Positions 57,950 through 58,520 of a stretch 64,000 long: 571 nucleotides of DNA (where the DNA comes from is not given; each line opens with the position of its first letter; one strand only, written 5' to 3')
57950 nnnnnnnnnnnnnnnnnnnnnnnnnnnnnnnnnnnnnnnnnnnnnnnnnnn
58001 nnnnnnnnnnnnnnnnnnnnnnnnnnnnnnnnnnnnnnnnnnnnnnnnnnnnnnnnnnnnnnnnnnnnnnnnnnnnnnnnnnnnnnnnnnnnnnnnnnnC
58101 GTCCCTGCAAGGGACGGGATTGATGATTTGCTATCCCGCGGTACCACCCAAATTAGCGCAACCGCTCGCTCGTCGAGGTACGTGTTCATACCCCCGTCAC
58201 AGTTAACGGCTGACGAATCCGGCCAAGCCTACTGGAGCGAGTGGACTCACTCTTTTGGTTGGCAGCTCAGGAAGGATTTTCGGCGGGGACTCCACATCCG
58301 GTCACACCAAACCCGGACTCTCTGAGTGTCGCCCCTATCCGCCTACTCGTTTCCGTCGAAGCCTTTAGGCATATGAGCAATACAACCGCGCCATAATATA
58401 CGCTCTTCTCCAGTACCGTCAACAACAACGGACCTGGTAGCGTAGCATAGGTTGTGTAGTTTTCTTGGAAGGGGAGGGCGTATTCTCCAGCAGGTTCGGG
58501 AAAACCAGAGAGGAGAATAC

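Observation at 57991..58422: Complete T-box riboswitch controlling an aconitase-X (DUF521/DUF126) gene pair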

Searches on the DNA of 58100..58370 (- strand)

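Call 63: search_dna_similar(query=window:58100-58370:-, collection=plasmids, mode=distant, max_evalue=10, max_rows=25)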
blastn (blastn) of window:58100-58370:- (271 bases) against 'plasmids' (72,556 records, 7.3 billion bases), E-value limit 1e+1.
Records with a match: 15; places in all: 16; records where one place covers at least 80% of the query: 0.
Best place of each record, by identity: >=99% 3; 95-99% 1; 90-95% 3; 80-90% 6; 60-80% 2.
By first word of the organism name: Bradyrhizobium 4; Listeria 2; Brevibacillus 1; Nicoliella 1; Staphylococcus 1; Klebsiella 1; Anoxybacillus 1; Agrobacterium 1; Bacillus 1; Runella 1; and 1 more.
By predicted mobility (MOB-suite, as given by PLSDB): non-mobilizable 10; conjugative 5.
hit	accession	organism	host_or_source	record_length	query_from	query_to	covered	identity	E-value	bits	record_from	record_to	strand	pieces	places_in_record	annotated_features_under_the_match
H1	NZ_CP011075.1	Brevibacillus laterosporus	Oryza sativa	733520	214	266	20%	79.2%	3e+0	40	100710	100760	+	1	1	none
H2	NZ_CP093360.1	Nicoliella spurrieriana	Tetragonula carbonaria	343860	172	220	18%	79.6%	8e-1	41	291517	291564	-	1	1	none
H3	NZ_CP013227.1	Staphylococcus aureus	Homo sapiens,blood,USA: Dallas Texas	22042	201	239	14%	82.1%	3e+0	40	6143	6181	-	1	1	none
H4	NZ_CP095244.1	Klebsiella pneumoniae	Homo,Diversion fluid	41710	117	148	12%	87.5%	8e-1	41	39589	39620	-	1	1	hypothetical protein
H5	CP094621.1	Bradyrhizobium sp. ISRA435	Arachis hypogaea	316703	82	112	11%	87.1%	3e+0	39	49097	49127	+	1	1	NAD-dependent epimerase/dehydratase family protein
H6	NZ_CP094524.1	Bradyrhizobium sp. ISRA443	Arachis hypogaea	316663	82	112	11%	87.1%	3e+0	39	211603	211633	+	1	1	NAD-dependent epimerase/dehydratase family protein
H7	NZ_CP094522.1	Bradyrhizobium sp. ISRA437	Arachis hypogaea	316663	82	112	11%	87.1%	3e+0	39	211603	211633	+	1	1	NAD-dependent epimerase/dehydratase family protein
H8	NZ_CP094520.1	Bradyrhizobium sp. ISRA436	Arachis hypogaea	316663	82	112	11%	87.1%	3e+0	39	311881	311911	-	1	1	NAD-dependent epimerase/dehydratase family protein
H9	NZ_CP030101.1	Listeria monocytogenes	Environment,water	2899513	48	75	10%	93.1%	8e-1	41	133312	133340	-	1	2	none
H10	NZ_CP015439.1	Anoxybacillus amylolyticus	Microbial isolate,soil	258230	211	237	10%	92.6%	8e-1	41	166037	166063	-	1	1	none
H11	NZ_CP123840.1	Agrobacterium tumefaciens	Yarrow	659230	233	259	10%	92.6%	1e+1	37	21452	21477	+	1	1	type II toxin-antitoxin system VapC family toxin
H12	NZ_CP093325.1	Bacillus sp. N5-665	whole organism,peat soil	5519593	214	235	8%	100.0%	8e-1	41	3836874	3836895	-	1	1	none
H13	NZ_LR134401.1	Listeria monocytogenes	Homo sapiens,Vein blood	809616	215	237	8%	95.7%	1e+1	38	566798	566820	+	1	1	none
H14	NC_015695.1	Runella slithyformis DSM 19594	fresh water lake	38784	84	104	8%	100.0%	3e+0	39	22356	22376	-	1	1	FAD-binding oxidoreductase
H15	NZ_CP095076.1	Halobacillus amylolyticus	single cell,Saltern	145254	136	155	7%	100.0%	1e+1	37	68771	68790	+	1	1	cation:dicarboxylase symporter family transporter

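Call 64: get_annotated_region(hit=H12, flank=2500)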
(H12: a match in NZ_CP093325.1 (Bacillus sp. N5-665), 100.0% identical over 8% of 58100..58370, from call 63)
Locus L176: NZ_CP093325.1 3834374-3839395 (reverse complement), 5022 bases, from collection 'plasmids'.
description: Bacillus sp. N5-665 strain N5/665 plasmid p1, complete sequence
organism: Bacillus sp. N5-665 (NCBI taxid 2925318)
taxonomy: Bacteria; Bacillota; Bacilli; Bacillales; Bacillaceae; Bacillus; Bacillus sp. N5-665
host: -; source: whole organism,peat soil; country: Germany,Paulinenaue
typing (MOB-suite, as given by PLSDB): non-mobilizable
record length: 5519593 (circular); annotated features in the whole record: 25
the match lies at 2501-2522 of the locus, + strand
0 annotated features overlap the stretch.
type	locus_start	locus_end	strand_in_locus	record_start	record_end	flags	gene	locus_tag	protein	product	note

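Call 65: get_annotated_region(hit=H13, flank=2500)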
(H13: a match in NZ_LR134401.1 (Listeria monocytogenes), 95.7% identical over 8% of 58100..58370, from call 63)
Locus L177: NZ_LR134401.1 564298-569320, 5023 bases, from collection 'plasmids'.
description: Listeria monocytogenes strain NCTC7974 plasmid 4, complete sequence
organism: Listeria monocytogenes (NCBI taxid 1639)
taxonomy: Bacteria; Bacillota; Bacilli; Bacillales; Listeriaceae; Listeria; Listeria monocytogenes
host: -; source: Homo sapiens,Vein blood; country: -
typing (MOB-suite, as given by PLSDB): non-mobilizable
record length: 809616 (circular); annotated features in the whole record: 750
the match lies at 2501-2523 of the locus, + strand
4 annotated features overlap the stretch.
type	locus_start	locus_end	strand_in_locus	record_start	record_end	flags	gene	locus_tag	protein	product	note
CDS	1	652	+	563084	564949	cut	asnB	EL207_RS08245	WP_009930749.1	asparagine synthase (glutamine-hydrolyzing)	GO:0006529 - asparagine biosynthetic process [Evidence IEA]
CDS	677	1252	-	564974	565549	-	-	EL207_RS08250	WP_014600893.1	class I SAM-dependent methyltransferase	-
CDS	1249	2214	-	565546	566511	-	-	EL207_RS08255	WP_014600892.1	TIGR01212 family radical SAM protein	-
CDS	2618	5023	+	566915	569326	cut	leuS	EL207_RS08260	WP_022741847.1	leucine--tRNA ligase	GO:0006429 - leucyl-tRNA aminoacylation [Evidence IEA]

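Call 66: get_annotated_region(hit=H10, flank=2500)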
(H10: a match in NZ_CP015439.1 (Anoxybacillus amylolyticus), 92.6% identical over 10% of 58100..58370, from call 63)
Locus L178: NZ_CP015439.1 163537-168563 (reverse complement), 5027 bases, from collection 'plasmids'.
description: Anoxybacillus amylolyticus strain DSM 15939 plasmid pDSM15939_1, complete sequence
organism: Anoxybacillus amylolyticus (NCBI taxid 294699)
taxonomy: Bacteria; Bacillota; Bacilli; Bacillales; Bacillaceae; Anoxybacillus; Anoxybacillus amylolyticus
host: -; source: Microbial isolate,soil; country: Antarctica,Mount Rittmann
typing (MOB-suite, as given by PLSDB): non-mobilizable; replicon rep_cluster_264
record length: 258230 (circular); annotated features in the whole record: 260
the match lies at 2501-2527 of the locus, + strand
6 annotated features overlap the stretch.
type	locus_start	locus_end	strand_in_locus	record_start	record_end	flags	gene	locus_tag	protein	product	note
CDS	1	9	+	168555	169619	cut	-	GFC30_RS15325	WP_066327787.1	tetraprenyl-beta-curcumene synthase family protein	-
CDS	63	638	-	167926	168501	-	-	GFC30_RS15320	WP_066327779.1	class I SAM-dependent methyltransferase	-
CDS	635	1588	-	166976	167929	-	-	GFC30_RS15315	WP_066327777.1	TIGR01212 family radical SAM protein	-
CDS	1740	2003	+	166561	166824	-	-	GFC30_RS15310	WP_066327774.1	YtzC family protein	-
CDS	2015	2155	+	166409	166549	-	-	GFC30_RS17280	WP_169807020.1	hypothetical protein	-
CDS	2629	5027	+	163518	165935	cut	leuS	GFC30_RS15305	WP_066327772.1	leucine--tRNA ligase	GO:0006429 - leucyl-tRNA aminoacylation [Evidence IEA]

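Call 67: get_annotated_region(hit=H1, flank=2500)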
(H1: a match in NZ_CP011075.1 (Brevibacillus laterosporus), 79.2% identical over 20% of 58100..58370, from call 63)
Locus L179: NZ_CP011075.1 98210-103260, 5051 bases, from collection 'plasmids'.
description: Brevibacillus laterosporus strain B9 plasmid unnamed1, complete sequence
organism: Brevibacillus laterosporus (NCBI taxid 1465)
taxonomy: Bacteria; Bacillota; Bacilli; Bacillales; Paenibacillaceae; Brevibacillus; Brevibacillus laterosporus
host: -; source: Oryza sativa; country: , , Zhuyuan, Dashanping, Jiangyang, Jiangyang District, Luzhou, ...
typing (MOB-suite, as given by PLSDB): non-mobilizable
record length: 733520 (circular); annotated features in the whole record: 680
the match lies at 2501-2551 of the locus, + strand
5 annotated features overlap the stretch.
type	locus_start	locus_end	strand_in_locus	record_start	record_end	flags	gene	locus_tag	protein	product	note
CDS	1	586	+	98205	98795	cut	-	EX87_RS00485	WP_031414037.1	nicotinate-nucleotide adenylyltransferase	GO:0009435 - NAD biosynthetic process [Evidence IEA]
CDS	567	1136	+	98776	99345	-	yqeK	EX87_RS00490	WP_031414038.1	bis(5'-nucleosyl)-tetraphosphatase (symmetrical) YqeK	-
CDS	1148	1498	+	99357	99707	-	rsfS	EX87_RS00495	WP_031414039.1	ribosome silencing factor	GO:0017148 - negative regulation of translation [Evidence IEA]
CDS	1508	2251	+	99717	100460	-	-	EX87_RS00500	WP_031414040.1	class I SAM-dependent methyltransferase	-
CDS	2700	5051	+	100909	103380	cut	leuS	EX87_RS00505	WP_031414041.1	leucine--tRNA ligase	GO:0006429 - leucyl-tRNA aminoacylation [Evidence IEA]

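Call 68: search_rna_families(sources=[L176, L177, L178, L179], threshold=gathering, show_alignments=4)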
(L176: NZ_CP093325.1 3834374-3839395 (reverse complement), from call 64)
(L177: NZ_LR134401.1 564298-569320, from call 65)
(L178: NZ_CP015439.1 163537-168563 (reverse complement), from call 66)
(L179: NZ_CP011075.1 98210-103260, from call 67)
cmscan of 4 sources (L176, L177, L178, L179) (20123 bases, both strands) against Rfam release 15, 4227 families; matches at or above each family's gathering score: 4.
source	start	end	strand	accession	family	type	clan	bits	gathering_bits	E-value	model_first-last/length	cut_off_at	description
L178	2335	2549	+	RF00230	T-box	Cis-reg; leader;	-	135.2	93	2e-30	1-219/219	no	T-box leader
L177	2343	2544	+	RF00230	T-box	Cis-reg; leader;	-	120.7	93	1.1e-26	1-219/219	no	T-box leader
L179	2291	2549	+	RF00230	T-box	Cis-reg; leader;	-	118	93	5.6e-26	1-219/219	no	T-box leader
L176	2287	2545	+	RF00230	T-box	Cis-reg; leader;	-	116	93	1.8e-25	1-219/219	no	T-box leader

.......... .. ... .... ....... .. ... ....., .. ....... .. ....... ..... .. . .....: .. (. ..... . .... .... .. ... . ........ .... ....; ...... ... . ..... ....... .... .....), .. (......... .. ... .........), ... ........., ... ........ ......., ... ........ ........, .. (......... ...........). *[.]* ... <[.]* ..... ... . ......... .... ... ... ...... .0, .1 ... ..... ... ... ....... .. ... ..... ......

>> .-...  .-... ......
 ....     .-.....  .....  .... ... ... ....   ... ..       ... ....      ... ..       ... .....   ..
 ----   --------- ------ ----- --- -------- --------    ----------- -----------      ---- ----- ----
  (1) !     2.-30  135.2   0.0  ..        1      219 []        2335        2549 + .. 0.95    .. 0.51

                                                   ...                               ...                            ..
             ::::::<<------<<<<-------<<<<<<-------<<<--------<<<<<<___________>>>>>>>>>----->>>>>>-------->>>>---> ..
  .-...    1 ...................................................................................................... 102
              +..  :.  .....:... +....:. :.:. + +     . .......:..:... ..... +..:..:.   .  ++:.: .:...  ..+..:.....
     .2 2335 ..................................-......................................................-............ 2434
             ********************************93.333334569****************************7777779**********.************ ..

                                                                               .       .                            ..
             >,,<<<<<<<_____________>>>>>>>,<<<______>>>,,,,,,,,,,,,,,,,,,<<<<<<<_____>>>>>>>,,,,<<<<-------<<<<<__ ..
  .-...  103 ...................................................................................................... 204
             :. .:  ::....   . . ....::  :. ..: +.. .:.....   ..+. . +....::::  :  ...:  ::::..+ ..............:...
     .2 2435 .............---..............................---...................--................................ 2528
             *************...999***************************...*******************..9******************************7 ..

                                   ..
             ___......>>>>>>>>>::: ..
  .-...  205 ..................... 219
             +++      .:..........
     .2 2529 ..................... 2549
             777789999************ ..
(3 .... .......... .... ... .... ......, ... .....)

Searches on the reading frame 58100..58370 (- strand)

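Call 70: search_protein_families(library=ncbifam, proteins=[L176:2616-3599:+], max_evalue=0.00001)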
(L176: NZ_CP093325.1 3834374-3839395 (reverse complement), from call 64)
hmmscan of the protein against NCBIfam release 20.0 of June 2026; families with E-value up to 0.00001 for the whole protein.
L176:2616-3599:+ (327 aa): 1 family
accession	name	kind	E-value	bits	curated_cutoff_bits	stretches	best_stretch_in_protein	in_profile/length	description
TIGR00669.1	asnA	equivalog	7.8e-103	344.2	292.8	1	12-319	9-326/330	aspartate--ammonia ligase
